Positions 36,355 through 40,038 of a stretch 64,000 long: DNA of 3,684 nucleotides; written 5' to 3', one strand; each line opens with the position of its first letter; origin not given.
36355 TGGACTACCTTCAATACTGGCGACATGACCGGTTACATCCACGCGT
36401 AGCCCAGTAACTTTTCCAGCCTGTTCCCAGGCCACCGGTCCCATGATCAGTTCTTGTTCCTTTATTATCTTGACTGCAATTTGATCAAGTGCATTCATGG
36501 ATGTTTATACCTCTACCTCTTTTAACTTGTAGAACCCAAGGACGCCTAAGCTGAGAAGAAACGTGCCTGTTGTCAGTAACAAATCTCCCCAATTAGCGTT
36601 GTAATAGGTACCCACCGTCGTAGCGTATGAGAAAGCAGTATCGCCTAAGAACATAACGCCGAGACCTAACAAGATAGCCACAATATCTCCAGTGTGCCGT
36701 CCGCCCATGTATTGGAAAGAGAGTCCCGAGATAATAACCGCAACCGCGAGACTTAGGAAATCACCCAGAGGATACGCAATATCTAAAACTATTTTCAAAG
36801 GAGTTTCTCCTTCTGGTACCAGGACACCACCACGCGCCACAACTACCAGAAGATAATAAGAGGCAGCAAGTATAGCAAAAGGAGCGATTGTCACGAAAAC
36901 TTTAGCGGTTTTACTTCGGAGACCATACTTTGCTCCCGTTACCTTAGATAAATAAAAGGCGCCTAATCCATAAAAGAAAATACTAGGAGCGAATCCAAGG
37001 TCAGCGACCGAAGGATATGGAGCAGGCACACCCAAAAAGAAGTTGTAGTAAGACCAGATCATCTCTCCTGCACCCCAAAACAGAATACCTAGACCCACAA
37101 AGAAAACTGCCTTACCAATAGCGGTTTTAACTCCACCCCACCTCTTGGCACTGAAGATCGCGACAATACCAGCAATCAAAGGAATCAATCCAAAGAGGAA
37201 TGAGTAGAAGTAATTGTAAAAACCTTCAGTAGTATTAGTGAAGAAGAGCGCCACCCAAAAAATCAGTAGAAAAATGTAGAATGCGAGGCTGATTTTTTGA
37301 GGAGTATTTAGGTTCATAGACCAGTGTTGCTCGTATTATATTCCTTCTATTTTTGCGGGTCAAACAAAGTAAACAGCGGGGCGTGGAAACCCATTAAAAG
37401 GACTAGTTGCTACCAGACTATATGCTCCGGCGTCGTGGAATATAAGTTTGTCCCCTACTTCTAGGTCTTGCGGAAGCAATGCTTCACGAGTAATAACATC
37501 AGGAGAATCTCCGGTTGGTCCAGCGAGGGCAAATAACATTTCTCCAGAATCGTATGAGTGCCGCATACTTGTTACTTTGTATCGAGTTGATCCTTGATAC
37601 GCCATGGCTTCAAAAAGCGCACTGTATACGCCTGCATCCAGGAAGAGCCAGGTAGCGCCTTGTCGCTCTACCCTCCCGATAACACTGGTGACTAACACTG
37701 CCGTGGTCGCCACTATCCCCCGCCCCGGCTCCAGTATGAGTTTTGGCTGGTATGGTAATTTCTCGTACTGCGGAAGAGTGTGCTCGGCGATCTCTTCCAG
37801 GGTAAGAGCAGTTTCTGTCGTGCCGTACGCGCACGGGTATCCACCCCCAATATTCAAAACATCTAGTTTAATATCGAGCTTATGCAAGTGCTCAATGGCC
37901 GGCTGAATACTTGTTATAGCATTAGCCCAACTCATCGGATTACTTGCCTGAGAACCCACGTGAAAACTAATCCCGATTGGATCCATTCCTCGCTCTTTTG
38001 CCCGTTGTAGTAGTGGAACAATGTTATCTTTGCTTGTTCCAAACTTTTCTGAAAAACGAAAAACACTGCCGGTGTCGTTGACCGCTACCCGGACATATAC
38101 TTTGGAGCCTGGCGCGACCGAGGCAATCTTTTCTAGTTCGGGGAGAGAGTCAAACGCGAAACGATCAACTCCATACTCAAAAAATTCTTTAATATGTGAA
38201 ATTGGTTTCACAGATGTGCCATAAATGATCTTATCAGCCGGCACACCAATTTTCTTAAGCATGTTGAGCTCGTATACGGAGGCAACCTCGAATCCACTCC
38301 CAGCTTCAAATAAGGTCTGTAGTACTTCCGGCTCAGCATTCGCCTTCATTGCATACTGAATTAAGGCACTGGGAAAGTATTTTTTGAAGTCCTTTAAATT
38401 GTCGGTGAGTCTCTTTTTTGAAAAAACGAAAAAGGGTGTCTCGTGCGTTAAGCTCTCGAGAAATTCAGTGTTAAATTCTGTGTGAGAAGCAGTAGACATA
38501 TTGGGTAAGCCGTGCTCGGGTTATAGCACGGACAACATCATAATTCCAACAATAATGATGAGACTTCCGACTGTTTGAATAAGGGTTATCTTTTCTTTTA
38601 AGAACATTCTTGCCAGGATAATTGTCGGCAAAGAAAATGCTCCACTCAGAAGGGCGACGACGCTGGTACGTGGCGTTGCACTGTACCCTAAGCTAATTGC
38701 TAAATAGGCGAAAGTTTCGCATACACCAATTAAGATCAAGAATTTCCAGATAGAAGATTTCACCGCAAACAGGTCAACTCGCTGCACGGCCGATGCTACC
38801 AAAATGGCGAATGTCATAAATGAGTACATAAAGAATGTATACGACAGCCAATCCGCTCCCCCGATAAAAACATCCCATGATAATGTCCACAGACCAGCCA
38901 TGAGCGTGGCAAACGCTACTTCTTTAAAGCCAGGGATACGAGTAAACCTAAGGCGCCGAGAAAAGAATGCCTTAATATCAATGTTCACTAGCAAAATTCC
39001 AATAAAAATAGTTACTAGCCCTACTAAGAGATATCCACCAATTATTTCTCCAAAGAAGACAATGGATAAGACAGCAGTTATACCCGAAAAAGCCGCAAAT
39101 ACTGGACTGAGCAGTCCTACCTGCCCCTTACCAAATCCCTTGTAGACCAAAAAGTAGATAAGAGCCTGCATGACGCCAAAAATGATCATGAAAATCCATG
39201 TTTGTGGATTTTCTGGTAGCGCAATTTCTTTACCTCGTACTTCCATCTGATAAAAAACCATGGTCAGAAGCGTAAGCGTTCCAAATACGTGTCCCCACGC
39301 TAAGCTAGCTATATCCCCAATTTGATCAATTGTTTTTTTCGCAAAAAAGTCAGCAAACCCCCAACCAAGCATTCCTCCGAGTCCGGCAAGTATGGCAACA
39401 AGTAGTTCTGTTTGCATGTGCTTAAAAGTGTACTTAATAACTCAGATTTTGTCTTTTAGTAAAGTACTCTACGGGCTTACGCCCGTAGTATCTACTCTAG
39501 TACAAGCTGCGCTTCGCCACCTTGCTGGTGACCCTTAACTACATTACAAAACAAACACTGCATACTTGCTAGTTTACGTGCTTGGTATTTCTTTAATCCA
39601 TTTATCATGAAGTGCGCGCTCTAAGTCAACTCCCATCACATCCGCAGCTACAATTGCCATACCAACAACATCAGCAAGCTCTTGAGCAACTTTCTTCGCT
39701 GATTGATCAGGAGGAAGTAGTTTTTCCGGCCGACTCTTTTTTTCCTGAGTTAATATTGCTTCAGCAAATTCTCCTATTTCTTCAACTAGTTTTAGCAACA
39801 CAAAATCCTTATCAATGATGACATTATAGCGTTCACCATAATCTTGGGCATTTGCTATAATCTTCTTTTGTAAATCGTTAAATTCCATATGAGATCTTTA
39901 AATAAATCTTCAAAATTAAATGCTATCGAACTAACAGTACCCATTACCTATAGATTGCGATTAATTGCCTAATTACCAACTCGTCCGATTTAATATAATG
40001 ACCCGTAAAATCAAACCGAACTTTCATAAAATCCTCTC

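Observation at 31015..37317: Second sensory module co-transcribed with tandem histidine kinases, a VanW-family gene and a NUDIX hydrolase, converging on ddl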

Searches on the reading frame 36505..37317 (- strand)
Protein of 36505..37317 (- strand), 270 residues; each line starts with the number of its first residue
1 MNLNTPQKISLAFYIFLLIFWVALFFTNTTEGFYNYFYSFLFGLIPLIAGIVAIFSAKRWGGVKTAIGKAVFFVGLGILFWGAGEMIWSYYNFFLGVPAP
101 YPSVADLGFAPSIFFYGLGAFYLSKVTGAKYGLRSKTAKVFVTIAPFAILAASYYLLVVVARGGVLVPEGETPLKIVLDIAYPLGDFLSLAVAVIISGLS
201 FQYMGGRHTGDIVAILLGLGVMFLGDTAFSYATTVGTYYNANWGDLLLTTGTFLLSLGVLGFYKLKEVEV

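Call 4: search_protein_families(library=pfam, proteins=[window:36505-37317:-], max_evalue=0.01)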
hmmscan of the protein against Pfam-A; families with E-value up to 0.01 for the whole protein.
window:36505-37317:- (270 aa): 0 families

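Call 9: search_protein_families(library=ncbifam, proteins=[window:36505-37317:-], max_evalue=0.01)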
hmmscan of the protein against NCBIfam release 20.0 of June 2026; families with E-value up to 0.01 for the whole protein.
window:36505-37317:- (270 aa): 0 families

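Call 22: find_homologous_proteins(query=window:36505-37317:-, max_evalue=0.001)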
Query window:36505-37317:- (270 aa): 775 proteins with E <= 0.001 among 7456 candidates; the best 120 are listed.
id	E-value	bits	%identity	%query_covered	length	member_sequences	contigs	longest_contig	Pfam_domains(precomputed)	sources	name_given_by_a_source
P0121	1.6e-167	574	100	100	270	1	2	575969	-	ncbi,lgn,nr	ncbi:MAG: hypothetical protein HYZ61_02030 [Candidatus Andersenbacteria bacterium]|nr:hypothetical p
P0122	1.8e-135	469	80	99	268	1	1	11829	-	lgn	-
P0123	1.5e-134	466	83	99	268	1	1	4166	-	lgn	-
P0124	1.4e-133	463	78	99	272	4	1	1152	-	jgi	-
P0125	4.1e-130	451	76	99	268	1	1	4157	-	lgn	-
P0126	1.9e-128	446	77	99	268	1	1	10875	-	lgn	-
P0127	2.2e-127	443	76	99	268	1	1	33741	-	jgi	jgi:hypothetical protein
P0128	6.1e-127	441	76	99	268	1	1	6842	-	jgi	jgi:hypothetical protein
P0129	3.2e-126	439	76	99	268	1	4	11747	-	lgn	-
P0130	4.8e-126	438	73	100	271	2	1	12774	-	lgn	-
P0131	5.2e-126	438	76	99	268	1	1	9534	-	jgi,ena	-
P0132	3.8e-125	435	76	99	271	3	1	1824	-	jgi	-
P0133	6.5e-125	434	75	99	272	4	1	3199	-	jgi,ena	-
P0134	1.6e-124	433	75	99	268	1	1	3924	-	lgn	-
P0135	2.0e-124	433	74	99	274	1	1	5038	-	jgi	jgi:hypothetical protein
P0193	5.6e-115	402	69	99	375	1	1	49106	-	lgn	-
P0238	2.5e-112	393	67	99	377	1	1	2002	-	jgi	jgi:hypothetical protein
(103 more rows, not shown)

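Call 32: predict_structure(alignment_id=A2)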
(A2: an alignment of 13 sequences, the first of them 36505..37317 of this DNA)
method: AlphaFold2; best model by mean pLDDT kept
length: 270 residues; sequences in the alignment: 13
mean_pLDDT: 79.7   pTM: 0.81
mean pLDDT of the five models: 79.7, 78.2, 74.1, 73.9, 72.8
residues with pLDDT >= 90: 65; 70-90: 150; 50-70: 50; < 50: 5
segments of 3 or more residues with pLDDT < 50: 266-270
pLDDT, mean of each block of 10 residues (from residue 1): 85 94 89 82 90 89 85 94 88 76 87 86 69 62 67 71 73 81 74 63 64 86 86 75 88 92 58
secondary structure, 60 per line:
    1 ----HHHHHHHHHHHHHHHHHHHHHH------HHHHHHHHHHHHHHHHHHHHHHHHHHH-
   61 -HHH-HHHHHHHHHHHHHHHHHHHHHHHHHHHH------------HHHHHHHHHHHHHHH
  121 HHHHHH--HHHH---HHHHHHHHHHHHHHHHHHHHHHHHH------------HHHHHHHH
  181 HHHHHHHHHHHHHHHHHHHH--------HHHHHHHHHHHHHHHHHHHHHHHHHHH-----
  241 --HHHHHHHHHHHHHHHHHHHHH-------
elements in order: H5-26 H33-59 H66-93 H106-126 H129-132 H136-160 H173-200 H209-235 H243-263

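Call 33: search_protein_representatives(alignment_id=A2)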
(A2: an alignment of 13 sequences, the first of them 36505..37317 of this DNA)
Query: 13 sequences, 273 profile positions. Proteins with E-value up to 0.001 (for the whole library): 3089; up to 1e-10: 1028; up to 1e-30: 252. The best 150 are listed.
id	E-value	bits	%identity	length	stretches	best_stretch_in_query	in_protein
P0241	6.9e-108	376.6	-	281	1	3-264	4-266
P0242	4.9e-105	367.3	-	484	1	1-268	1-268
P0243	3.4e-103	361.2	-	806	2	11-262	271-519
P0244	8.0e-97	340.3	-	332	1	1-269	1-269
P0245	1.5e-96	339.4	-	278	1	1-268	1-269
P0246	7.1e-89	314.3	-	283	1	1-267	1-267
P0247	2.0e-85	302.9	-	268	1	56-264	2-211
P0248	1.8e-78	280.1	-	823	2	10-264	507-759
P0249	1.4e-76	273.9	-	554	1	3-268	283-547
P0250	9.6e-76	271.2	-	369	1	3-262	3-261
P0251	4.6e-75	269.0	-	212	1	67-268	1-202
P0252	4.8e-73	262.4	-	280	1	14-267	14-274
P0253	9.6e-73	261.4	-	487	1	4-266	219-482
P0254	1.2e-72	261.0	-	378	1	2-265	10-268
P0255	7.5e-72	258.4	-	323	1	9-262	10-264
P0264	3.4e-64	233.3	-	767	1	3-264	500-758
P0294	1.3e-56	208.5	-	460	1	1-263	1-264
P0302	1.2e-55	205.3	-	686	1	9-265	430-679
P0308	1.9e-54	201.4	-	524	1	10-264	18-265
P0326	4.3e-51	190.4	-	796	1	15-265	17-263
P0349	4.2e-47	177.3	-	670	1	3-268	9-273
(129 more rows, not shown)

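Call 34: search_protein_families(library=pfam, proteins=[P0242, P0243, P0248, P0264, P0326, P0349, P0308, P0294, P0302, P0250], max_evalue=0.001)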
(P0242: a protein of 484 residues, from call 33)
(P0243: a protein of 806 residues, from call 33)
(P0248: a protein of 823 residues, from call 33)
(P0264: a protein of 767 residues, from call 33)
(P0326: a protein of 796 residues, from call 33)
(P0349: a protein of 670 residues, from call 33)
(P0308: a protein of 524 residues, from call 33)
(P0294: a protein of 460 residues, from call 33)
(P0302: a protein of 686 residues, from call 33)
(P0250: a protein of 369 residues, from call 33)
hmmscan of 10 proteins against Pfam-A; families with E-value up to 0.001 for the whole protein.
P0242 (484 aa): 1 family
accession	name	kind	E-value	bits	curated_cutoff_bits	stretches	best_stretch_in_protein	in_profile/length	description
PF12643.12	MazG-like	-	1.4e-11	44.9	27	1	389-461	2-73/85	MazG-like family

P0243 (806 aa): 2 families
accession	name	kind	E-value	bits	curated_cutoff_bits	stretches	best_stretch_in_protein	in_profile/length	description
PF01978.25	TrmB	-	1.4e-16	60.5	25.6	1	6-75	1-68/68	Sugar-specific transcriptional regulator TrmB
PF22194.2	F-93_WHD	-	0.00013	22.4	28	1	30-69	14-57/62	F-93, winged-helix domain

P0248 (823 aa): 0 families

P0264 (767 aa): 3 families
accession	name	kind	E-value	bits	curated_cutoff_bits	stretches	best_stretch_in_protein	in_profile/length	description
PF00931.28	NB-ARC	-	2.9e-17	63.2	23.5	1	117-343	2-247/248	NB-ARC domain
PF20720.3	nSTAND3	-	0.00017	21.8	27.2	0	119-157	6-44/155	Novel STAND NTPase 3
PF06068.19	TIP49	-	0.00055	19.6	23.8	0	119-159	39-79/347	TIP49 P-loop domain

P0326 (796 aa): 4 families
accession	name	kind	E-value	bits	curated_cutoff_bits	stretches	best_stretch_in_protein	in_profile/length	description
PF02518.31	HATPase_c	-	1.4e-21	77.4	26.4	1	685-794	2-109/111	Histidine kinase-, DNA gyrase B-, and HSP90-like ATPase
PF00512.31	HisKA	-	3.2e-11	43.6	26.9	1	575-636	1-64/66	His Kinase A (phospho-acceptor) domain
PF01590.32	GAF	-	6.6e-07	30.4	22.4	1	401-553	2-133/133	GAF domain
PF13492.12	GAF_3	-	0.00048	21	27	0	401-554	2-128/129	GAF domain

P0349 (670 aa): 5 families
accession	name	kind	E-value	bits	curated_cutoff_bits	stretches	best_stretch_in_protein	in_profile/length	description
PF02518.31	HATPase_c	-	9.7e-26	90.8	26.4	1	558-668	2-108/111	Histidine kinase-, DNA gyrase B-, and HSP90-like ATPase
PF00512.31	HisKA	-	1e-18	67.5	26.9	1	443-511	1-66/66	His Kinase A (phospho-acceptor) domain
PF00989.32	PAS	-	4.3e-10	40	22.6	1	324-430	4-110/113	PAS fold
PF13426.13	PAS_9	-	2.8e-07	31.2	27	1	333-436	3-103/103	PAS domain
PF13581.12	HATPase_c_2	-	7.3e-06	26.4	27.4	1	563-646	37-112/127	Histidine kinase-like ATPase domain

P0308 (524 aa): 0 families

P0294 (460 aa): 0 families

P0302 (686 aa): 4 families
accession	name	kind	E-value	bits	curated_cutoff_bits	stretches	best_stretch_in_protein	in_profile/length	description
PF00931.28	NB-ARC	-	2.5e-10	40.5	23.5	1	121-346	7-246/248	NB-ARC domain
PF13401.12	AAA_22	-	8.8e-06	26.5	27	1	134-218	5-91/130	AAA domain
PF05729.18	NACHT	-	3.4e-05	24.2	26.7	1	136-247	2-133/167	NACHT domain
PF06068.19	TIP49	-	0.00067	19.4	23.8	0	121-159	37-75/347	TIP49 P-loop domain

P0250 (369 aa): 0 families

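Call 37: fold_search(model_id=the predicted structure, library=pdb)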
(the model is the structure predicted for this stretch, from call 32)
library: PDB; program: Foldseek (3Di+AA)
matches with E <= 10: 940; with E <= 0.001: 0
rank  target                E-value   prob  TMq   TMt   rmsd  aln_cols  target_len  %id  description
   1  8dwc_R                2.4e-02  0.99  0.37  0.39   8.8       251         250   13  CryoEM structure of Gq-coupled MRGPRX1 with peptide agonist BAM8-22 (released 2022-11-02)
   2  8dwh_R                2.7e-02  0.99  0.36  0.38   8.9       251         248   14  CryoEM structure of Gq-coupled MRGPRX1 with ligand Compound-16 (released 2022-11-02)
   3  7yit_A                3.5e-02  0.99  0.39  0.38  10.1       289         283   13  Molecular mechanism of biased signaling at the kappa opioid receptor (released 2023-04-12)
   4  8dwg_R                7.0e-02  0.97  0.39  0.41   8.6       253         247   13  CryoEM structure of Gq-coupled MRGPRX1 with peptide ligand BAM8-22 and positive allosteric modulator ML382 (released 2022-11-02)
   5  9wsv_R                7.3e-02  0.93  0.37  0.35  10.8       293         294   14  Cryo-EM structure of DAMGO-muOR-arrestin-1-Fab30 complex (released 2025-11-26)
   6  6omm_R                7.9e-02  0.93  0.38  0.36  10.1       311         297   12  Cryo-EM structure of formyl peptide receptor 2/lipoxin A4 receptor in complex with Gi (released 2020-02-26)
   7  9cgk_A                9.9e-02  0.95  0.42  0.40   9.9       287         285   14  CryoEM structure of delta opioid receptor bound to G proteins and a full bitopic agonist (released 2025-04-02)
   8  9cm3_R                1.0e-01  0.98  0.43  0.44   8.9       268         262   18  Cryo-EM structure of Gq-coupled FFA2 in complex with TUG-1375 and compound 187 (released 2025-06-25)
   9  9k1c_R                1.0e-01  0.97  0.45  0.44   9.7       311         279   16  Cryo-EM structure of the DHA bound FFA1-Gi complex (released 2024-12-11)
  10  4mqt_A                1.4e-01  0.97  0.44  0.44   9.1       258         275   17  Structure of active human M2 muscarinic acetylcholine receptor bound to the agonist iperoxo and allosteric modulator L (released 2013-11-27)
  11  9clw_R                1.5e-01  0.96  0.44  0.45   9.0       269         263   18  Cryo-EM structure of Gq-coupled FFA2 in complex with TUG-1375 and 4-CMTB (released 2025-06-25)
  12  8ejk_R                1.5e-01  0.93  0.39  0.40   9.5       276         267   16  Structure of FFAR1-Gq complex bound to TAK-875 in a lipid nanodisc (released 2023-05-24)
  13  5c1m_A                1.5e-01  0.92  0.41  0.38   9.7       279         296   14  Crystal structure of active mu-opioid receptor bound to the agonist BU72 (released 2015-08-05)
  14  8ea0                  1.5e-01  0.97  0.43  0.41   8.8       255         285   15  CryoEM structure of miniGq-coupled hM3R in complex with iperoxo (local refinement) (released 2022-11-30)
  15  7wvw_R                1.5e-01  0.75  0.34  0.33  10.5       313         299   10  Cryo-EM structure of the human formyl peptide receptor 2 in complex with fMYFINILTL and Gi2 (released 2022-04-13)
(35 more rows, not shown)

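Call 44: search_solved_structures(query=A2, max_evalue=10)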
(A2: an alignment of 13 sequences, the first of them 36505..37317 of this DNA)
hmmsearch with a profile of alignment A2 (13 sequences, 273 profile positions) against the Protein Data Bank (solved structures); distinct sequences matched with E-value up to 10: 3.
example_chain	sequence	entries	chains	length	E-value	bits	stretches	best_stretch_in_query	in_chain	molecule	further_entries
7y5e_GL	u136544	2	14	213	0.41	13.3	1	29-69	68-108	PSII_Pbs31 domain-containing protein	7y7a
2eqy_A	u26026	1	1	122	1.9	11.1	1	8-96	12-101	Jumonji, AT rich interactive domain 1B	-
8g9k_A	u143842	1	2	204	2.5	10.7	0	165-201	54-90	THR2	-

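Call 46: search_protein_families(library=pfam, proteins=[window:36505-37317:-, P0326, P0308, P0294], max_evalue=10)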
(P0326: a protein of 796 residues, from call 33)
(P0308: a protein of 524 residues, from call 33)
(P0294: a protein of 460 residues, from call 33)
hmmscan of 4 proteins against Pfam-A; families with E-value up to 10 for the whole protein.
window:36505-37317:- (270 aa): 1 family
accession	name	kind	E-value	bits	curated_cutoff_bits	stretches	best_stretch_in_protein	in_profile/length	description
PF04956.18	TrbC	-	6.2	7.5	27.9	1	5-86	8-94/98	TrbC/VIRB2 pilin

P0326 (796 aa): 9 families
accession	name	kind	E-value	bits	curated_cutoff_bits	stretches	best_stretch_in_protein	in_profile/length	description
PF02518.31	HATPase_c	-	1.4e-21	77.4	26.4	1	685-794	2-109/111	Histidine kinase-, DNA gyrase B-, and HSP90-like ATPase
PF00512.31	HisKA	-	3.2e-11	43.6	26.9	1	575-636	1-64/66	His Kinase A (phospho-acceptor) domain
PF01590.32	GAF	-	6.6e-07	30.4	22.4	1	401-553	2-133/133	GAF domain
PF13492.12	GAF_3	-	0.00048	21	27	1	401-554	2-128/129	GAF domain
PF13185.12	GAF_2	-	0.0064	17.1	28.6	1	401-553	4-135/136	GAF domain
PF03480.18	DctP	-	0.021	14.6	23.4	1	519-579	204-260/286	Bacterial extracellular solute-binding protein, family 7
PF22085.1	NorB_cytochrome_c-like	-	0.082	13.7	29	1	294-344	88-140/181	Nitric oxide reductase subunit B, cytochrome c-like domain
PF13314.11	DUF4083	-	0.22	11.9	25.4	1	146-165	11-30/57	Domain of unknown function (DUF4083)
PF24838.2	8xMP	-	0.38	11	30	1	41-101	21-85/136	Octameric membrane protein family (8xMP)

P0308 (524 aa): 1 family
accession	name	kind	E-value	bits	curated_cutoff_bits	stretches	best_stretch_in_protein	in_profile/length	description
PF19261.4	DUF5904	-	0.0011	19.4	25.7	1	10-86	46-120/133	Domain of unknown function (DUF5904)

P0294 (460 aa): 1 family
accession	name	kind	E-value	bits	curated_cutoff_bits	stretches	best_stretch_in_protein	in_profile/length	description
PF15051.11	FAM198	-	0.065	12.5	25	1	319-388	238-302/321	FAM198 protein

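Call 47: find_encoding_contigs(protein=P0193, flank=8000, max_places=2)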
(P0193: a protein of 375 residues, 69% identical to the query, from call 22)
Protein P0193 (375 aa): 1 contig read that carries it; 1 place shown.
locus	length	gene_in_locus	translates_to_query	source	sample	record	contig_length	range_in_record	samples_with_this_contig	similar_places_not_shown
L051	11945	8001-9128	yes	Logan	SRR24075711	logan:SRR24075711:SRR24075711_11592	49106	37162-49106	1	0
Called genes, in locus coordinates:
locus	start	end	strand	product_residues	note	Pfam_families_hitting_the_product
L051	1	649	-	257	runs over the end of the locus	PF01479:S4, PF00849:PseudoU_synth_2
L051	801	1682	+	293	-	PF03462:PCRF, PF00472:RF-1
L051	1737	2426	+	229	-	PF00005:ABC_tran, PF13304:AAA_21 (weak)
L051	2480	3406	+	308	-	PF18075:FtsX_ECD, PF02687:FtsX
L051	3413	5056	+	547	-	PF01656:CbiA (weak), PF06418:CTP_synth_N, PF00117:GATase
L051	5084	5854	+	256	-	PF00702:Hydrolase, PF12710:HAD (faint), PF13419:HAD_2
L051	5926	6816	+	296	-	PF00892:EamA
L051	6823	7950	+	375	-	PF02784:Orn_Arg_deC_N, PF00278:Orn_DAP_Arg_deC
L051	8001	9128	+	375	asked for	-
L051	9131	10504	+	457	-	PF01590:GAF (weak), PF13185:GAF_2 (weak), PF02518:HATPase_c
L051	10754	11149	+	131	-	PF00856:SET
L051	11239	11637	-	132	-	-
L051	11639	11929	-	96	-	-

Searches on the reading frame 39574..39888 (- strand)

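Call 5: search_protein_families(library=pfam, proteins=[window:39574-39888:-], max_evalue=0.01)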
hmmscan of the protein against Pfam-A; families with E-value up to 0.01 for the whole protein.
window:39574-39888:- (104 aa): 3 families
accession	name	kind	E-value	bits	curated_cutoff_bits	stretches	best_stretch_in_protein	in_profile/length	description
PF01503.22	PRA-PH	-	4.8e-06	27.3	21.3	1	27-92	27-78/86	Phosphoribosyl-ATP pyrophosphohydrolase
PF12643.12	MazG-like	-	1.1e-05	26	27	1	40-100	9-66/85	MazG-like family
PF03819.22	MazG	-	1.5e-05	25.6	22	1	31-94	7-60/74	MazG nucleotide pyrophosphohydrolase domain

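Call 49: search_protein_families(library=ncbifam, proteins=[window:39574-39888:-], max_evalue=0.00001)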
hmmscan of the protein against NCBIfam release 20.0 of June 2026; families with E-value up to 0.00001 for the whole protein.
window:39574-39888:- (104 aa): 0 families
